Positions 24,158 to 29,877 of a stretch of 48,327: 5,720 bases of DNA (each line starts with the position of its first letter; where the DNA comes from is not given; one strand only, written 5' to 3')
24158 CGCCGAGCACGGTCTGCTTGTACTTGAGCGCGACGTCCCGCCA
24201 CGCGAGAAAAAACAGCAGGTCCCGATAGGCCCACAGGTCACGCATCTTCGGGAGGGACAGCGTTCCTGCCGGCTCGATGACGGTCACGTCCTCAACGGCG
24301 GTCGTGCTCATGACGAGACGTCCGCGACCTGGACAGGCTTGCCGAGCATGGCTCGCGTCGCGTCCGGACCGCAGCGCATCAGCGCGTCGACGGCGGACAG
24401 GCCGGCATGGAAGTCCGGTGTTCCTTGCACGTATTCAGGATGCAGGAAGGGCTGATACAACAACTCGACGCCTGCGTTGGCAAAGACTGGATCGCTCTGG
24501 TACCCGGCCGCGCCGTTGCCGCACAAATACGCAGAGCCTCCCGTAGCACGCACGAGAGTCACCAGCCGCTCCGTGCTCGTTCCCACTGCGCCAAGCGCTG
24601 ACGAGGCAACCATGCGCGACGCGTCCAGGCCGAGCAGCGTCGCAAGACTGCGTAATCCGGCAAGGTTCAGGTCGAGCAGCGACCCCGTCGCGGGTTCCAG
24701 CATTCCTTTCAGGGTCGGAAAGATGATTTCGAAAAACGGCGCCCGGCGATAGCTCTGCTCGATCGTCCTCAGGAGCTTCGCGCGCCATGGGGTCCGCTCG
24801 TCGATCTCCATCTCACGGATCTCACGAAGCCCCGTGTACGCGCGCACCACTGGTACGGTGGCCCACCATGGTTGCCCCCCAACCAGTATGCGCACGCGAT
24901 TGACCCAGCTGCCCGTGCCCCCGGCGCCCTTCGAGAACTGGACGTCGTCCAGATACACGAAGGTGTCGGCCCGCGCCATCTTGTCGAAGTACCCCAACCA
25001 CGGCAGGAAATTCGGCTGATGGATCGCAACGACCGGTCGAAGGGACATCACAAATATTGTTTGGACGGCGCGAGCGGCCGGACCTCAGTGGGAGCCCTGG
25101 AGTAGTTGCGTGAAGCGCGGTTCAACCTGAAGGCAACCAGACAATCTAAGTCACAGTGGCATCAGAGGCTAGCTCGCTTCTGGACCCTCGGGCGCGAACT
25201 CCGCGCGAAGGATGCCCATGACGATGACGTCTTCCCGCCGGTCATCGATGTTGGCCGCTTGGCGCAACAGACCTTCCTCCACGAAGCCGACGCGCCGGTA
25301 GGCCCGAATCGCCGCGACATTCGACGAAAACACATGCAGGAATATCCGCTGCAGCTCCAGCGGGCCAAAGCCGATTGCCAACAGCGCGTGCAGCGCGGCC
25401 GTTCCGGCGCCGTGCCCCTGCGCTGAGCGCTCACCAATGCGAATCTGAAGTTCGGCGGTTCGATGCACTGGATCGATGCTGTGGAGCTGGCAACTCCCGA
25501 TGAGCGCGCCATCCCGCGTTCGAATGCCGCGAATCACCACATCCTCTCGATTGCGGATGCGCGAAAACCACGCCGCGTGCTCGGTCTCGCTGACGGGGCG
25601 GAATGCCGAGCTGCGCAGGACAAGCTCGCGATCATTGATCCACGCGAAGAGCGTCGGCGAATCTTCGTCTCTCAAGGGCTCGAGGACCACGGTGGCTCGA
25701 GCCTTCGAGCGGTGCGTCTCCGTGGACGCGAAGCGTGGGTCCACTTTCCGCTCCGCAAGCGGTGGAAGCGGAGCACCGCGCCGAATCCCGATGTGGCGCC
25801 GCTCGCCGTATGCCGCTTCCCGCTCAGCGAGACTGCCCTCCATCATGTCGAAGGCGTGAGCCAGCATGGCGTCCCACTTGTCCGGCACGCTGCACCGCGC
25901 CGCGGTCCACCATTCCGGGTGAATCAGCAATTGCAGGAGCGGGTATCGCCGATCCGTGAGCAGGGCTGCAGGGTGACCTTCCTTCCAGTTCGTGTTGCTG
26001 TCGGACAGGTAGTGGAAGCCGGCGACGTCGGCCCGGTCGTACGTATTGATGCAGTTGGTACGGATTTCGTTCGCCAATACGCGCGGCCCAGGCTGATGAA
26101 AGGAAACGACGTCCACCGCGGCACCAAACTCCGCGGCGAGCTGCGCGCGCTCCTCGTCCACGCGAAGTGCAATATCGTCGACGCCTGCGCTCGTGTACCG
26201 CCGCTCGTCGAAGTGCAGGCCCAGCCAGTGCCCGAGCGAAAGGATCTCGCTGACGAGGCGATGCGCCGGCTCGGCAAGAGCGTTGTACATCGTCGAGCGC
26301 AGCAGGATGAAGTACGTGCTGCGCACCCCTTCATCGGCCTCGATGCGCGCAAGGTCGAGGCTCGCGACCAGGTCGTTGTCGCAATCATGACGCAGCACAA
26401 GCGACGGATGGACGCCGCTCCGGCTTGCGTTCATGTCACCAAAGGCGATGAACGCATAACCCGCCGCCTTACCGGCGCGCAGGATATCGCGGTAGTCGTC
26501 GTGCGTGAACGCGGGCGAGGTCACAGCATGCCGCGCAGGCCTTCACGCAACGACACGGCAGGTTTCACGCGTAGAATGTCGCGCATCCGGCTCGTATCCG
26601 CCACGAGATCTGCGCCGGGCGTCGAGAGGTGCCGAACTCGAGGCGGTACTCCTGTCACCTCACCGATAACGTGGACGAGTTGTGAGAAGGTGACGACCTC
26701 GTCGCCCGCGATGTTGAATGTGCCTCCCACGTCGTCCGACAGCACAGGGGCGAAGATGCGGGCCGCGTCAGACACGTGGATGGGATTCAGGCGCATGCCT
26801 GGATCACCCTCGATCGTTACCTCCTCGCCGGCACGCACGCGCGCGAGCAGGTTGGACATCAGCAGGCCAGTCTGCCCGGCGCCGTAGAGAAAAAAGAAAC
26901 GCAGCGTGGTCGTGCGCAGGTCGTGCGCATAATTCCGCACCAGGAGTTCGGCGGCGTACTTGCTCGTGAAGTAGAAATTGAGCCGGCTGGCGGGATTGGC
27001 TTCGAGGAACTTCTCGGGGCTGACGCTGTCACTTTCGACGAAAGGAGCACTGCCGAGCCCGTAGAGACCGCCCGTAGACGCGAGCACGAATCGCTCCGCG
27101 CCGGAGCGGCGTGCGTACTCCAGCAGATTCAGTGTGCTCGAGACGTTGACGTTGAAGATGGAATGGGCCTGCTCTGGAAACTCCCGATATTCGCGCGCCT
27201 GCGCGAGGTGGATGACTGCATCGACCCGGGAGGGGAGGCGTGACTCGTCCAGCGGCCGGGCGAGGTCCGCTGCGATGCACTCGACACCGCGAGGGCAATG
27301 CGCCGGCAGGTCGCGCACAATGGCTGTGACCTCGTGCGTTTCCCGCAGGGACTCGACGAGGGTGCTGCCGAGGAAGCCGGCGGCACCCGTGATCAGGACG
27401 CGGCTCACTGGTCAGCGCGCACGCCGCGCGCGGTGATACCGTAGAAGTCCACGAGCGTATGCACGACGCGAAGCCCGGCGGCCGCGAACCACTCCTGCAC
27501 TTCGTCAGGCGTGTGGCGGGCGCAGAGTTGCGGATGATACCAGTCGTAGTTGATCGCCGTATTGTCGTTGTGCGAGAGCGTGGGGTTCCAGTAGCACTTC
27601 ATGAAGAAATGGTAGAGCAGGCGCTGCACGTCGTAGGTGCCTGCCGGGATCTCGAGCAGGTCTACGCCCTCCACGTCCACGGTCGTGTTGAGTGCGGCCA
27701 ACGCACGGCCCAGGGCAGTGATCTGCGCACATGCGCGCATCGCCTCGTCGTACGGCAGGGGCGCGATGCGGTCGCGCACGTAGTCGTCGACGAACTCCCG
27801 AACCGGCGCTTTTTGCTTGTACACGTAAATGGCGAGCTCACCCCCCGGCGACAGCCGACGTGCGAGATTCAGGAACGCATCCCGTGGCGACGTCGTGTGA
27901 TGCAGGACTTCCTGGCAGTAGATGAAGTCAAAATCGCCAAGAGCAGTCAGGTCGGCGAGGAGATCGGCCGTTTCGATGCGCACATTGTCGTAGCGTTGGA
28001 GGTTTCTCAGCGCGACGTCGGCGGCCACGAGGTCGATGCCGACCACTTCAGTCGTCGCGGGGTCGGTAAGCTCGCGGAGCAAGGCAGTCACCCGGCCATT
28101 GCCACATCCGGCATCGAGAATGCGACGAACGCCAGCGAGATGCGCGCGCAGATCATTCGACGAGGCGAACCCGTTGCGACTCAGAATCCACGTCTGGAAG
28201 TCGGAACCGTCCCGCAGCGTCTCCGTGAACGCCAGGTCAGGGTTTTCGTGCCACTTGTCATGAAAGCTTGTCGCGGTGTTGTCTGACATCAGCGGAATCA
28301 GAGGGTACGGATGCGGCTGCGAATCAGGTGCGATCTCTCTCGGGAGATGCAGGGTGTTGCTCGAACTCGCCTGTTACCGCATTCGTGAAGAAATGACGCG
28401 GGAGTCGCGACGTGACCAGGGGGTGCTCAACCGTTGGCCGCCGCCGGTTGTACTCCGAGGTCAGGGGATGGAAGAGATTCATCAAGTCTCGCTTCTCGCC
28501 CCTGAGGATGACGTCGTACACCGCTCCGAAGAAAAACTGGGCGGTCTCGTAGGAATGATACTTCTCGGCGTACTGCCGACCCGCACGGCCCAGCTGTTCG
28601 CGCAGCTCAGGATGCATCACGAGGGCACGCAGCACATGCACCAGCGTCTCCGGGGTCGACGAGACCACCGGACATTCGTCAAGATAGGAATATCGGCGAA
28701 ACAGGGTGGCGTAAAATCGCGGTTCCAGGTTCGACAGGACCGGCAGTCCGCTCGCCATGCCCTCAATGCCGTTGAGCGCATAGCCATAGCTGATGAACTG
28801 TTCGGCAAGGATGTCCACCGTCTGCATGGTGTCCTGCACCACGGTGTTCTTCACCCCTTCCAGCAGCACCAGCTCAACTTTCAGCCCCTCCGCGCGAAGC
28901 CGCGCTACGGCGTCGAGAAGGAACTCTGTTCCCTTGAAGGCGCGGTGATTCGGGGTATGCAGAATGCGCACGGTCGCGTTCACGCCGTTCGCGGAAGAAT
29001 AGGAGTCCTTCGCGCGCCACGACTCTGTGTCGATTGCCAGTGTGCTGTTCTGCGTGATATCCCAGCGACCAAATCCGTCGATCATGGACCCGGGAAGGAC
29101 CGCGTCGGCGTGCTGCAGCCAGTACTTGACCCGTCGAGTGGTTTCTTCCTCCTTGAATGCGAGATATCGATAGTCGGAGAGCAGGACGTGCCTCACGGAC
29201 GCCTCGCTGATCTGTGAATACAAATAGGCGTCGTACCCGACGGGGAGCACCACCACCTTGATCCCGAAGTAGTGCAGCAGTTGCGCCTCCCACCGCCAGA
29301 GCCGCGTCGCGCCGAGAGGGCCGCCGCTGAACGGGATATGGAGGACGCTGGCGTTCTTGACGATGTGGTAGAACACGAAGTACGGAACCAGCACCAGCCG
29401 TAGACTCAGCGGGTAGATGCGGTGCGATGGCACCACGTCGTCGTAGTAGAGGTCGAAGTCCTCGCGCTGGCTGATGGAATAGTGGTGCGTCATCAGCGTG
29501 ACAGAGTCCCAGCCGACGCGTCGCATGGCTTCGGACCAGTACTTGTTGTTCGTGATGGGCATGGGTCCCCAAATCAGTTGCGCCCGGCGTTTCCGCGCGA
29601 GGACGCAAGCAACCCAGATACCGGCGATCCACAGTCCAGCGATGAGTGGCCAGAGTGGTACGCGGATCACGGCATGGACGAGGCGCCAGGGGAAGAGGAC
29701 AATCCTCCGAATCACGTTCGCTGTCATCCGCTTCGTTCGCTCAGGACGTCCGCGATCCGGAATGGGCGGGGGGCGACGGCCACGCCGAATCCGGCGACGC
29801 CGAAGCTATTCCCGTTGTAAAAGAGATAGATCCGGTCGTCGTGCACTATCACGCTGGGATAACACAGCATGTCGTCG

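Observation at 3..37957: Five divergent AsnB-type glutamine amidotransferases in one glycan locus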

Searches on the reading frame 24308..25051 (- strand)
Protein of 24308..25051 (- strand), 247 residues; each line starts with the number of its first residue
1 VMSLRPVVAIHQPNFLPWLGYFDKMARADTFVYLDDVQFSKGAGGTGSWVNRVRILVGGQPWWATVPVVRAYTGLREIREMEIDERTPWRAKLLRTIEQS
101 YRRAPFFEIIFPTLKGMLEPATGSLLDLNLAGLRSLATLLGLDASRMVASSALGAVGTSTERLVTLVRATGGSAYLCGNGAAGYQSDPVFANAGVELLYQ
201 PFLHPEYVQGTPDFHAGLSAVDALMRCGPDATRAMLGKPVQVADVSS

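Call 4: search_protein_families(library=pfam, proteins=[window:24308-25051:-])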
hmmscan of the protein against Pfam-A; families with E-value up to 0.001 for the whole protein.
window:24308-25051:- (247 aa): 1 family
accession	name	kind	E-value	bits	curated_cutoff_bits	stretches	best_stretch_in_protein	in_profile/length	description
PF08889.16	WbqC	-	3e-62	210.7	21.3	1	12-233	1-217/218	WbqC-like protein family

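Call 15: search_protein_families(library=ncbifam, proteins=[window:24308-25051:-], max_evalue=0.00001)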
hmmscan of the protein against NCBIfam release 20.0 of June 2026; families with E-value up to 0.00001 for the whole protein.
window:24308-25051:- (247 aa): 0 families

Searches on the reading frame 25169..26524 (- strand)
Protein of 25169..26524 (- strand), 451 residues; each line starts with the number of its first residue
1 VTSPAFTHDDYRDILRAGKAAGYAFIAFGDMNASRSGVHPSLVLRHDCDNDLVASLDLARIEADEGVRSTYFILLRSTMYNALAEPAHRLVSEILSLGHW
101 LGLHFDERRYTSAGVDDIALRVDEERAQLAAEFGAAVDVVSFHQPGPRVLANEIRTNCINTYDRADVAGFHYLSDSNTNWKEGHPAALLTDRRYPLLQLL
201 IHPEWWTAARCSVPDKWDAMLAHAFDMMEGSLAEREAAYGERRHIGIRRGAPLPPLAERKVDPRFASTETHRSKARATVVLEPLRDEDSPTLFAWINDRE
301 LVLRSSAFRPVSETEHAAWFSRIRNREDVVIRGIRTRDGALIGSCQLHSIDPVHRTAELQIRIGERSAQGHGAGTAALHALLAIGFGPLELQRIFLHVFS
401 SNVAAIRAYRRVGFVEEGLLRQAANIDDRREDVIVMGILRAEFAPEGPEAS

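Call 5: search_protein_families(library=pfam, proteins=[window:25169-26524:-])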
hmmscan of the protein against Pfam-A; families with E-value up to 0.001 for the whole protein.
window:25169-26524:- (451 aa): 4 families
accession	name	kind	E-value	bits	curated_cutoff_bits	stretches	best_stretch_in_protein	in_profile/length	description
PF13302.13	Acetyltransf_3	-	4.5e-21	76.4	25.4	1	279-415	2-138/138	Acetyltransferase (GNAT) domain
PF00583.31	Acetyltransf_1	-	8.4e-12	45.8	20.7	1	318-414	23-116/116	Acetyltransferase (GNAT) family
PF13523.12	Acetyltransf_8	-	8.5e-05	22.6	27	1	357-418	80-141/145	Acetyltransferase (GNAT) domain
PF13420.13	Acetyltransf_4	-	0.00097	19.6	24.3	0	310-432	27-152/155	Acetyltransferase (GNAT) domain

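Call 15: search_protein_families(library=ncbifam, proteins=[window:25169-26524:-], max_evalue=0.00001)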
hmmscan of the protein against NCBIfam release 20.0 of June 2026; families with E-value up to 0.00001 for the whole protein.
window:25169-26524:- (451 aa): 6 families
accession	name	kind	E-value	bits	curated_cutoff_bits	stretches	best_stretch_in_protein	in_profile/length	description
TIGR03585.1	PseH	equivalog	1.8e-14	54.1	93.1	1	281-436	3-155/156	UDP-4-amino-4,6-dideoxy-N-acetyl-beta-L-altrosamine N-acetyltransferase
NF011709.0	PRK15130.1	equivalog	1.1e-12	48.1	218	1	334-443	61-169/186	spermidine N1-acetyltransferase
NF000225.3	AAC_6p_Strep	exception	4.6e-10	39.6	250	1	310-442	23-154/156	aminoglycoside 6'-N-acetyltransferase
NF040503.1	resist_ArsN1a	equivalog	1.2e-08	34.9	170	1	356-437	77-156/159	arsinothricin resistance N-acetyltransferase ArsN1 family A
NF007539.0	PRK10151.1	equivalog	4.8e-07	29.6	184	1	338-435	75-171/179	50S ribosomal protein L7/L12-serine acetyltransferase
TIGR01575.1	rimI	equivalog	3.9e-06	27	86.4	1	366-436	65-132/132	ribosomal protein S18-alanine N-acetyltransferase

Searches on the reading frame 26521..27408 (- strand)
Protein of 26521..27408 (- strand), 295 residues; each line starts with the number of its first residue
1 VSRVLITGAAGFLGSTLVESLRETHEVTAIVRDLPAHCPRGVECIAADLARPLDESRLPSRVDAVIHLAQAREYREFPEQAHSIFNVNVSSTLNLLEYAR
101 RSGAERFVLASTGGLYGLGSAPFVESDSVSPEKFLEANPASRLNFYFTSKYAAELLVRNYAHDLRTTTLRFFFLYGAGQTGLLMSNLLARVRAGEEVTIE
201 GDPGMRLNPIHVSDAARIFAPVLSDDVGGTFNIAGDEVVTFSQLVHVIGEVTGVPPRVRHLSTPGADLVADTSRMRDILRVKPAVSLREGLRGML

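Call 5: search_protein_families(library=pfam, proteins=[window:26521-27408:-])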
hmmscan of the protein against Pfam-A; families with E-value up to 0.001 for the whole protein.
window:26521-27408:- (295 aa): 8 families
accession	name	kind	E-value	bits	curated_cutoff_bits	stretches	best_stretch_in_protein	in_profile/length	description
PF01370.27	Epimerase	-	1.9e-36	126.1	20.9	1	4-234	1-240/240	NAD dependent epimerase/dehydratase family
PF16363.11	GDP_Man_Dehyd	-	2.3e-19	70.5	27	1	5-247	1-261/332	GDP-mannose 4,6 dehydratase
PF07993.18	NAD_binding_4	-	2.9e-15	56.6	20.1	1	54-183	81-216/258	Male sterility protein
PF04321.23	RmlD_sub_bind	-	4e-15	56.1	27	1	3-258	2-238/287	RmlD substrate binding domain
PF01073.25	3Beta_HSD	-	2.9e-11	43.4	22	1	5-214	1-220/280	3-beta hydroxysteroid dehydrogenase/isomerase family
PF13460.12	NAD_binding_10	-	1.6e-10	41.6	27.2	1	8-180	1-152/184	NAD(P)H-binding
PF02719.21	Polysacc_synt_2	-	1.4e-06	28.2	20.2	0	61-112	77-128/293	Polysaccharide biosynthesis protein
PF05368.20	NmrA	-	0.00073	19.7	27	0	2-108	3-103/298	NmrA-like family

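Call 15: search_protein_families(library=ncbifam, proteins=[window:26521-27408:-], max_evalue=0.00001)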
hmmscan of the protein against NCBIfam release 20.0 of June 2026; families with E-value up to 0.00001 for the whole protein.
window:26521-27408:- (295 aa): 17 families
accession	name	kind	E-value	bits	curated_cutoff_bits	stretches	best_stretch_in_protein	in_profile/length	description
NF058621.1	DiazavRedAvaA7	equivalog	4e-18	66.1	400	1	3-256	2-252/304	3-diazoavenalumate denitrifying reductase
TIGR03466.1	HpnA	hypoth_equivalog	9.8e-18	64.1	367.65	1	3-162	2-157/327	hopanoid-associated sugar epimerase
TIGR01179.1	galE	equivalog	1.4e-17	63.5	262.3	1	3-183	1-185/332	UDP-glucose 4-epimerase GalE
TIGR02197.1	heptose_epim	equivalog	1.7e-17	63.6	274.6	1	4-292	1-307/316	ADP-glyceromanno-heptose 6-epimerase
TIGR01181.1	dTDP_gluc_dehyt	equivalog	3.3e-17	62.5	365.1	1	3-292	1-305/321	dTDP-glucose 4,6-dehydratase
TIGR01214.1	rmlD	equivalog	1.2e-15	57.3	224.05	1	3-247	1-221/285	dTDP-4-dehydrorhamnose reductase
TIGR04180.1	EDH_00030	hypoth_equivalog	2.5e-14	53.1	475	1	4-255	1-259/297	NAD-dependent 4,6-dehydratase LegB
TIGR01746.1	Thioester-redct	subfamily_domain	3.2e-14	52.9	213.35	1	45-252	66-280/371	thioester reductase domain-containing protein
NF042423.1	oxyalk_red_Shew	equivalog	4.5e-14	52.2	580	1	2-258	9-263/331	2-alkyl-3-oxoalkanoate reductase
NF042422.1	oxyalk_red_OleD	equivalog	8.1e-14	51.7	580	1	3-220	2-212/329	2-alkyl-3-oxoalkanoate reductase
TIGR01777.1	yfcH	hypoth_equivalog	1.9e-12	47.4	207.35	1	4-254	1-243/292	TIGR01777 family oxidoreductase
NF043036.1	ErythonDh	equivalog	5.1e-09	35.8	325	1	3-161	2-164/321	D-erythronate dehydrogenase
NF004520.0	PRK05865.1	equivalog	5.5e-09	34.5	1509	1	3-287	2-245/854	sugar epimerase family protein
NF050030.1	thlkprotThyD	equivalog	2.7e-08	33.4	400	1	3-255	2-253/305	thylakoid membrane protein ThyD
NF041293.1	G6PDh_Azf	equivalog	6e-08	32.4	400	1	3-160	4-166/252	NAD-dependent glucose-6-phosphate dehydrogenase Azf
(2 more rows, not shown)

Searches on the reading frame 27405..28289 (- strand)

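Call 5: search_protein_families(library=pfam, proteins=[window:27405-28289:-])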
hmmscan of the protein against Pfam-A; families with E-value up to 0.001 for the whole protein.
window:27405-28289:- (294 aa): 9 families
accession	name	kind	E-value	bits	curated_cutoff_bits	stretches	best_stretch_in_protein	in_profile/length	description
PF13489.12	Methyltransf_23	-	4.1e-16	59.6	27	1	53-277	22-163/164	Methyltransferase domain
PF08241.18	Methyltransf_11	-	1e-14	55.4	21.2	1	58-154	1-95/95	Methyltransferase domain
PF08242.18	Methyltransf_12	-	4.1e-14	53.5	30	1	58-152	1-98/98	Methyltransferase domain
PF13649.12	Methyltransf_25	-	8.4e-14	52.5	27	1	57-150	1-97/97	Methyltransferase domain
PF13847.12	Methyltransf_31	-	3.2e-13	50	27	1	56-158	6-113/145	Methyltransferase domain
PF08003.17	Methyltransf_9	-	5.7e-08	32.5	23.8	1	50-154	110-217/315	Protein of unknown function (DUF1698)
PF05175.20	MTS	-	4.3e-07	30.2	23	1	54-165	32-148/170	Methyltransferase small domain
PF01135.25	PCMT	-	0.00086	19.6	20.3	0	51-158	71-175/210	Protein-L-isoaspartate(D-aspartate) O-methyltransferase (PCMT)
PF01739.24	CheR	-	0.0009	19.2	27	0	101-154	118-173/195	CheR methyltransferase, SAM binding domain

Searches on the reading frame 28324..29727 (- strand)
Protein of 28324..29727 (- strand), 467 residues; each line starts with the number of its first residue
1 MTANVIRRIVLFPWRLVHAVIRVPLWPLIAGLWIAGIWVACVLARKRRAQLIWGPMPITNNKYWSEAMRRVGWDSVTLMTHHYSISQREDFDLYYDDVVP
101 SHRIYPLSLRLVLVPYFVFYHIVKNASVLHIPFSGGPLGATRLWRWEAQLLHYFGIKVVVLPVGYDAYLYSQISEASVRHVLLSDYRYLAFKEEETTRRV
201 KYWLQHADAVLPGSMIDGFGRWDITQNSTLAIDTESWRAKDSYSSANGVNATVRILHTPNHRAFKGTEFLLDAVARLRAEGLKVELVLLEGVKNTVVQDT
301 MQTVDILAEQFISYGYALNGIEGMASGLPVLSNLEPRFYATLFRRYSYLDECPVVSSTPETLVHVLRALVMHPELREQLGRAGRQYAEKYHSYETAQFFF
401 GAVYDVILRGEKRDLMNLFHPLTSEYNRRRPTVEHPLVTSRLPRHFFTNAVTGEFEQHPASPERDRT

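Call 5: search_protein_families(library=pfam, proteins=[window:28324-29727:-])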
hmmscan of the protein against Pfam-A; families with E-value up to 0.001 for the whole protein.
window:28324-29727:- (467 aa): 1 family
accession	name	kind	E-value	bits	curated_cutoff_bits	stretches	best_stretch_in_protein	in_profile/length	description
PF13524.12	Glyco_trans_1_2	-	1.6e-06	28.5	25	1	322-394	69-136/144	Glycosyl transferase-like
